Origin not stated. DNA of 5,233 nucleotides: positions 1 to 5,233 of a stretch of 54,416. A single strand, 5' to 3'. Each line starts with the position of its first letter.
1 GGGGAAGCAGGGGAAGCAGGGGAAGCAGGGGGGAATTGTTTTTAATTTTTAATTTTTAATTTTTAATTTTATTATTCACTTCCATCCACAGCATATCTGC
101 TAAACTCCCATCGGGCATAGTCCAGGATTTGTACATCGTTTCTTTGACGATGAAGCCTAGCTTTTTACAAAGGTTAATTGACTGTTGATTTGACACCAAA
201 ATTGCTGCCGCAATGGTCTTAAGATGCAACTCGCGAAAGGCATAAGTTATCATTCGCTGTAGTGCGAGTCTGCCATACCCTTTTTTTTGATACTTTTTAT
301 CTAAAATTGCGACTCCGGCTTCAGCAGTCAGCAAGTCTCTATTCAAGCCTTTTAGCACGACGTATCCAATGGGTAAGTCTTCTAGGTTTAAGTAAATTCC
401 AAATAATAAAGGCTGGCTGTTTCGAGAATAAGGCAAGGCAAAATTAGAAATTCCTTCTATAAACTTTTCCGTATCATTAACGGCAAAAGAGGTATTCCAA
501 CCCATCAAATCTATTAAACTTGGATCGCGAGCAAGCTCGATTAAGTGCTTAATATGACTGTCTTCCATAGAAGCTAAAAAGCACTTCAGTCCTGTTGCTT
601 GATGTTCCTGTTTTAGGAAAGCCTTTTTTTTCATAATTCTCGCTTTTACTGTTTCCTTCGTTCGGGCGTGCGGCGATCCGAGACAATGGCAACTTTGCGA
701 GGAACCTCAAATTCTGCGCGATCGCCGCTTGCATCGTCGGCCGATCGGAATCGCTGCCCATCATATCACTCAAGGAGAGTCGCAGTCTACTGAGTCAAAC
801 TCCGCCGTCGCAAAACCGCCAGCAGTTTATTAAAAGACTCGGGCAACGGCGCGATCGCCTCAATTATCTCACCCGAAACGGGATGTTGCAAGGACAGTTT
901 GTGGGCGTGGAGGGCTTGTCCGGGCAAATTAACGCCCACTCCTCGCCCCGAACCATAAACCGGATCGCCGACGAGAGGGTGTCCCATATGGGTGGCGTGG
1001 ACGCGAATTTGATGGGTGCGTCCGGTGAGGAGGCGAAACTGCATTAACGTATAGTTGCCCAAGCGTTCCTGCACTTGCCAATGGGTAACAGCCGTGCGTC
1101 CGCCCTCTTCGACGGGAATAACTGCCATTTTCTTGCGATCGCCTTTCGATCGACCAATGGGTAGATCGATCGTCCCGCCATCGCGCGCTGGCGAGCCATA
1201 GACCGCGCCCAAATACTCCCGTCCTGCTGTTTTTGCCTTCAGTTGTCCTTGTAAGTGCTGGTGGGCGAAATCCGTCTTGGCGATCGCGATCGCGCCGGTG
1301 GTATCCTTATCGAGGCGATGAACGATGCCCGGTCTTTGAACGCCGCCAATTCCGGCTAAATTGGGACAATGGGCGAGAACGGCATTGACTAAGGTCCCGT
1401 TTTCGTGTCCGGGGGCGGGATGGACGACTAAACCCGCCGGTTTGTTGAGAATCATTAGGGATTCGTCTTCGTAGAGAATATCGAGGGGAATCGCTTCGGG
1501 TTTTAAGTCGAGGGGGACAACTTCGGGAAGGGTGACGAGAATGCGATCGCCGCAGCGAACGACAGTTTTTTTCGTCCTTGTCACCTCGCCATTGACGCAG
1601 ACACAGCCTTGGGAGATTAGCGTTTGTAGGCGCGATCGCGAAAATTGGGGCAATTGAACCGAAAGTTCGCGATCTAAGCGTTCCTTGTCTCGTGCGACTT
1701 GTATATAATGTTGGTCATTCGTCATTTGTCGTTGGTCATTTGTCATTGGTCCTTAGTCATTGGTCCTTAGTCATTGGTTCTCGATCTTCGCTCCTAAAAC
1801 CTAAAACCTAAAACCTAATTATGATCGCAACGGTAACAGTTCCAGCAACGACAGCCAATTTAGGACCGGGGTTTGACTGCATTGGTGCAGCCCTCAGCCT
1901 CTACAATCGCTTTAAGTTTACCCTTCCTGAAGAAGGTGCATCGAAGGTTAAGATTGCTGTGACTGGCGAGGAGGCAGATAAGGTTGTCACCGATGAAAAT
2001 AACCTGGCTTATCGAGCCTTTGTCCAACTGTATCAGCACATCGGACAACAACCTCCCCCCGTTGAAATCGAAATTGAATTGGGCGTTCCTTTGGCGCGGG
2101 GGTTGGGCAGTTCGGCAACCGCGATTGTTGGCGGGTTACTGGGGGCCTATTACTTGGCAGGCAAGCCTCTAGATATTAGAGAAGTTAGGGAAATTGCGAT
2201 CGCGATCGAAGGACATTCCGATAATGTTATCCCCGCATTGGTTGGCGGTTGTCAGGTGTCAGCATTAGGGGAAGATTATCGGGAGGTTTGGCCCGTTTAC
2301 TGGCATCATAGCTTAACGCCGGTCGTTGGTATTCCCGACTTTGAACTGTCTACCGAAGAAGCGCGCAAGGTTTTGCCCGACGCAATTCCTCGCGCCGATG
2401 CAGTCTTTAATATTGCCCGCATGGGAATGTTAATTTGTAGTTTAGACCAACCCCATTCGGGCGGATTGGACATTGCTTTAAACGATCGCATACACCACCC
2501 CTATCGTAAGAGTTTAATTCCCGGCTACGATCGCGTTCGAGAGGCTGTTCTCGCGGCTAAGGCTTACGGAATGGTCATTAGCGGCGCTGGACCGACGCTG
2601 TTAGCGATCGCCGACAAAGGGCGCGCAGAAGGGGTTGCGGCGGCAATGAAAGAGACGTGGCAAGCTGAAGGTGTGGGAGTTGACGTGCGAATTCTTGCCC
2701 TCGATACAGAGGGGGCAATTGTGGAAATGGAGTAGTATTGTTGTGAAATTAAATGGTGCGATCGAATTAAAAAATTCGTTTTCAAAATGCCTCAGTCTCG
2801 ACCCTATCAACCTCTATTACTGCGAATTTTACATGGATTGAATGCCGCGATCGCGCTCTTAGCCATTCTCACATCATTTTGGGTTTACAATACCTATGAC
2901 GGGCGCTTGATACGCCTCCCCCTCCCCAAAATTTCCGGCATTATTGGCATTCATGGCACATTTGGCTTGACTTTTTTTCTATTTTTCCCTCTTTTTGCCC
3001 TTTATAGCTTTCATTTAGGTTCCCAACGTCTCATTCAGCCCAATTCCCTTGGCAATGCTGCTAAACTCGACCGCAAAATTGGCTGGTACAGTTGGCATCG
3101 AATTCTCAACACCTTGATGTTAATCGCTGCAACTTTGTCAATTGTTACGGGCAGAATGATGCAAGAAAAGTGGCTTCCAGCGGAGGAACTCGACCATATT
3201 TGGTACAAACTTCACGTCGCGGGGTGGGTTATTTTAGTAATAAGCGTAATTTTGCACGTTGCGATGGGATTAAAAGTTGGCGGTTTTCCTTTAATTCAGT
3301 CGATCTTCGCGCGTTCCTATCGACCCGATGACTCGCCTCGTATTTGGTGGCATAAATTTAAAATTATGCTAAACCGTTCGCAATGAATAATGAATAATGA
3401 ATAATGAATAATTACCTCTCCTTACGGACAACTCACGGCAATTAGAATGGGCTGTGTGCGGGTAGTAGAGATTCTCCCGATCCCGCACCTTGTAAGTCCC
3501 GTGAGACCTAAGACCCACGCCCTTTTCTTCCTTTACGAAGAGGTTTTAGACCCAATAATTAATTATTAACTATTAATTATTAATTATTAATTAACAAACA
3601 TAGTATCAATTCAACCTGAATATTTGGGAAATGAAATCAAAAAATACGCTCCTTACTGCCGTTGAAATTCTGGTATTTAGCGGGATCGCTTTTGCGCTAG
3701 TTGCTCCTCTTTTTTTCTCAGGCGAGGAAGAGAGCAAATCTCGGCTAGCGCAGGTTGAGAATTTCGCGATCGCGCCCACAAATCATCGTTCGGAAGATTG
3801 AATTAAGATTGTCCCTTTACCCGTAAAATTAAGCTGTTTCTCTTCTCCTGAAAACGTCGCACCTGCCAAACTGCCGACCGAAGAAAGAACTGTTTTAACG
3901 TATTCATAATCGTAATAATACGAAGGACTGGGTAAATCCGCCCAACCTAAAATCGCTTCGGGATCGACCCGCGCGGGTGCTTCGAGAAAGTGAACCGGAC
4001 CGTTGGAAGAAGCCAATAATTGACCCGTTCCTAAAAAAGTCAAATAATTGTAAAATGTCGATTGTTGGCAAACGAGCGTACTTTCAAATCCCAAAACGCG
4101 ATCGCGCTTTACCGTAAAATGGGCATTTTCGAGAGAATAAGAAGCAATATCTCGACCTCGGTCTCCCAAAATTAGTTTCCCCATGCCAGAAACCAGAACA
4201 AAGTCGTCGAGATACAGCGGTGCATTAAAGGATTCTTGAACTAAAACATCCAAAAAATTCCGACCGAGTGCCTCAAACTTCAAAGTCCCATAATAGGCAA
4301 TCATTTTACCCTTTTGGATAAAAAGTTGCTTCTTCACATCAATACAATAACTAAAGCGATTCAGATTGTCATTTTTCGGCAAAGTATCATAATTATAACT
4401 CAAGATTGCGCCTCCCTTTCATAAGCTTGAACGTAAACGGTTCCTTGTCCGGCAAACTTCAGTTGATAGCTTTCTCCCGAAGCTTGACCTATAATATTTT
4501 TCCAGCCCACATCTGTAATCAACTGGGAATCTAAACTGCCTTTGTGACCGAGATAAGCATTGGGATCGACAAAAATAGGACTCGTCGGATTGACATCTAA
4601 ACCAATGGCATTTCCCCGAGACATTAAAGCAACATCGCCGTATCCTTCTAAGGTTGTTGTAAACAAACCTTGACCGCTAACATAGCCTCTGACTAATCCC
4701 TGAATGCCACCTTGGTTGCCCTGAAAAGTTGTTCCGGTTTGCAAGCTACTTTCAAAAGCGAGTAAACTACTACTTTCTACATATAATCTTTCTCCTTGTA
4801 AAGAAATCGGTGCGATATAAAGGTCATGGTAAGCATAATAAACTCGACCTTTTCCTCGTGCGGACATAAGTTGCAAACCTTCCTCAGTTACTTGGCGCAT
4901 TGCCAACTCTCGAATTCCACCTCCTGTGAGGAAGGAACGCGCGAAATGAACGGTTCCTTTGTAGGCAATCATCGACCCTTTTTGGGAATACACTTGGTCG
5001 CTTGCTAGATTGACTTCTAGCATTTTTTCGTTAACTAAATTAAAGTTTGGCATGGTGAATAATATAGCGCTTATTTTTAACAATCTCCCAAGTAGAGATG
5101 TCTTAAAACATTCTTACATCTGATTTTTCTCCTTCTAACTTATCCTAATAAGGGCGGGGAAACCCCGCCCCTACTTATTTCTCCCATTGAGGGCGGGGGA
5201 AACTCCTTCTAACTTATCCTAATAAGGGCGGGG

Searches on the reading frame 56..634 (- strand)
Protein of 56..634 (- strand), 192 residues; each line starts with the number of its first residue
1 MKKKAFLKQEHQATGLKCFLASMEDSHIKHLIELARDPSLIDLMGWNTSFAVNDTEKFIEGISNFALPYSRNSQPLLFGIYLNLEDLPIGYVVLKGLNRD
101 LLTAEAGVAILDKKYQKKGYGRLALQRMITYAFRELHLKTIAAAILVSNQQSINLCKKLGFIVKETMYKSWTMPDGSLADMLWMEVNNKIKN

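Call 8: search_protein_families(library=pfam, proteins=[window:56-634:-], max_evalue=0.01)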
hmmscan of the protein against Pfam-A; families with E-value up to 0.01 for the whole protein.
window:56-634:- (192 aa): 8 families
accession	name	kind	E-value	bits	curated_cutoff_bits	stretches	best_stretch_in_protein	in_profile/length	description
PF13302.13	Acetyltransf_3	-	3.9e-17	63.7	25.4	1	20-161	4-137/138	Acetyltransferase (GNAT) domain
PF00583.31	Acetyltransf_1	-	6.9e-11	42.9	20.7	1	73-161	31-116/116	Acetyltransferase (GNAT) family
PF13420.13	Acetyltransf_4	-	2.4e-08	34.6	24.3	1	29-165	10-138/155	Acetyltransferase (GNAT) domain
PF08445.16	FR47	-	4.4e-05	23.8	22.1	1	110-167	28-83/86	FR47-like protein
PF13508.13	Acetyltransf_7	-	9e-05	23.2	27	1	86-162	12-83/84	Acetyltransferase (GNAT) domain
PF13523.12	Acetyltransf_8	-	0.0021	18.1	27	1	108-164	84-140/145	Acetyltransferase (GNAT) domain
PF12746.13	GNAT_acetyltran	-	0.0023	18.1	26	1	112-165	189-238/243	GNAT acetyltransferase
PF13673.13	Acetyltransf_10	-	0.005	17.3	23.6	0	110-166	58-112/128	Acetyltransferase (GNAT) domain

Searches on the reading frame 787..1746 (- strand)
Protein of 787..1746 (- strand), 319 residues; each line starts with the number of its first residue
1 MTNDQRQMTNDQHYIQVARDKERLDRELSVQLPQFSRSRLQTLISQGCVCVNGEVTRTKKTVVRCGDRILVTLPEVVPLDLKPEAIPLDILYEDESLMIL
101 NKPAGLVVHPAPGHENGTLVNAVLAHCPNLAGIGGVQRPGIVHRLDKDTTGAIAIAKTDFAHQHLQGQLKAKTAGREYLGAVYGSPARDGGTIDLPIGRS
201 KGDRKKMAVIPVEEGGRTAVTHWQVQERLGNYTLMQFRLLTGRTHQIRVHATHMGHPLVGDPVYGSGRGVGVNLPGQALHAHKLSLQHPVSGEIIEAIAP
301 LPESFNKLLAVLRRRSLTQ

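Call 8: search_protein_families(library=pfam, proteins=[window:787-1746:-], max_evalue=0.01)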
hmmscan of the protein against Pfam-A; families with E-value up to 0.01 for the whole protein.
window:787-1746:- (319 aa): 2 families
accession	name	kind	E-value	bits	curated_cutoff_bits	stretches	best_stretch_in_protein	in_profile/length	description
PF00849.27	PseudoU_synth_2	-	1.4e-27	97.3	26.8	1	97-252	2-151/152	RNA pseudouridylate synthase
PF01479.30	S4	-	8.3e-08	32.3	22.8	1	22-69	1-48/48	S4 domain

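Call 15: find_encoding_contigs(protein=window:787-1746:-, flank=10000, max_places=4)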
Protein window:787-1746:- (319 aa): no gene with exactly this product is on record in the collection.

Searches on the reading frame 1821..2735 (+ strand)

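Call 8: search_protein_families(library=pfam, proteins=[window:1821-2735:+], max_evalue=0.01)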
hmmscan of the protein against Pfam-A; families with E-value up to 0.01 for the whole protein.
window:1821-2735:+ (304 aa): 2 families
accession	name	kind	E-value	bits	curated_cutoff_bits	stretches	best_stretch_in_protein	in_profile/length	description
PF00288.32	GHMP_kinases_N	-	1.8e-15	57.3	22.3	1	61-143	1-87/87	GHMP kinases N terminal domain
PF08544.19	GHMP_kinases_C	-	4.3e-10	40.3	21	1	222-280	24-83/85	GHMP kinases C terminal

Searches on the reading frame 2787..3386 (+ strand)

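Call 8: search_protein_families(library=pfam, proteins=[window:2787-3386:+], max_evalue=0.01)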
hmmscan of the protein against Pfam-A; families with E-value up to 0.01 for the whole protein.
window:2787-3386:+ (199 aa): 2 families
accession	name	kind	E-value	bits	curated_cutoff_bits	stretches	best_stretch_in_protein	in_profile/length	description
PF01292.26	Ni_hydr_CYTB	-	1.7e-15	57.7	30.1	1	8-165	2-166/179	Prokaryotic cytochrome b561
PF14358.11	DUF4405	-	0.0008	20.3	26.7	1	106-160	1-64/66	Domain of unknown function (DUF4405)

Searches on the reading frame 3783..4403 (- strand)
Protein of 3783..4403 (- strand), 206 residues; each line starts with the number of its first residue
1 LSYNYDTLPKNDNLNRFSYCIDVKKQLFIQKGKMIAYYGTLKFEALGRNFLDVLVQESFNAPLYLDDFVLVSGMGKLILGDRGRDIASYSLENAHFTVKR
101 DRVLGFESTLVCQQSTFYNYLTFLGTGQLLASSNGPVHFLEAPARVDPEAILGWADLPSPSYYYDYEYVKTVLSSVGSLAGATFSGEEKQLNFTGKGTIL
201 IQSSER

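Call 8: search_protein_families(library=pfam, proteins=[window:3783-4403:-], max_evalue=0.01)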
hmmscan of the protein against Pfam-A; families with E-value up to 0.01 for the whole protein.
window:3783-4403:- (206 aa): 1 family
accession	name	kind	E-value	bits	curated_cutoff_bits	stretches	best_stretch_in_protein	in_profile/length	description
PF01987.23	AIM24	-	2e-13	51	25.7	1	24-203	18-204/205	Mitochondrial biogenesis AIM24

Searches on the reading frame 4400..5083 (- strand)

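Call 8: search_protein_families(library=pfam, proteins=[window:4400-5083:-], max_evalue=0.01)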
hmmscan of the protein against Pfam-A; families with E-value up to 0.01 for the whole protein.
window:4400-5083:- (227 aa): 1 family
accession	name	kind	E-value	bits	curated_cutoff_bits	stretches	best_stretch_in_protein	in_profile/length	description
PF01987.23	AIM24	-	1.9e-35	122.9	25.7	1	16-220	3-204/205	Mitochondrial biogenesis AIM24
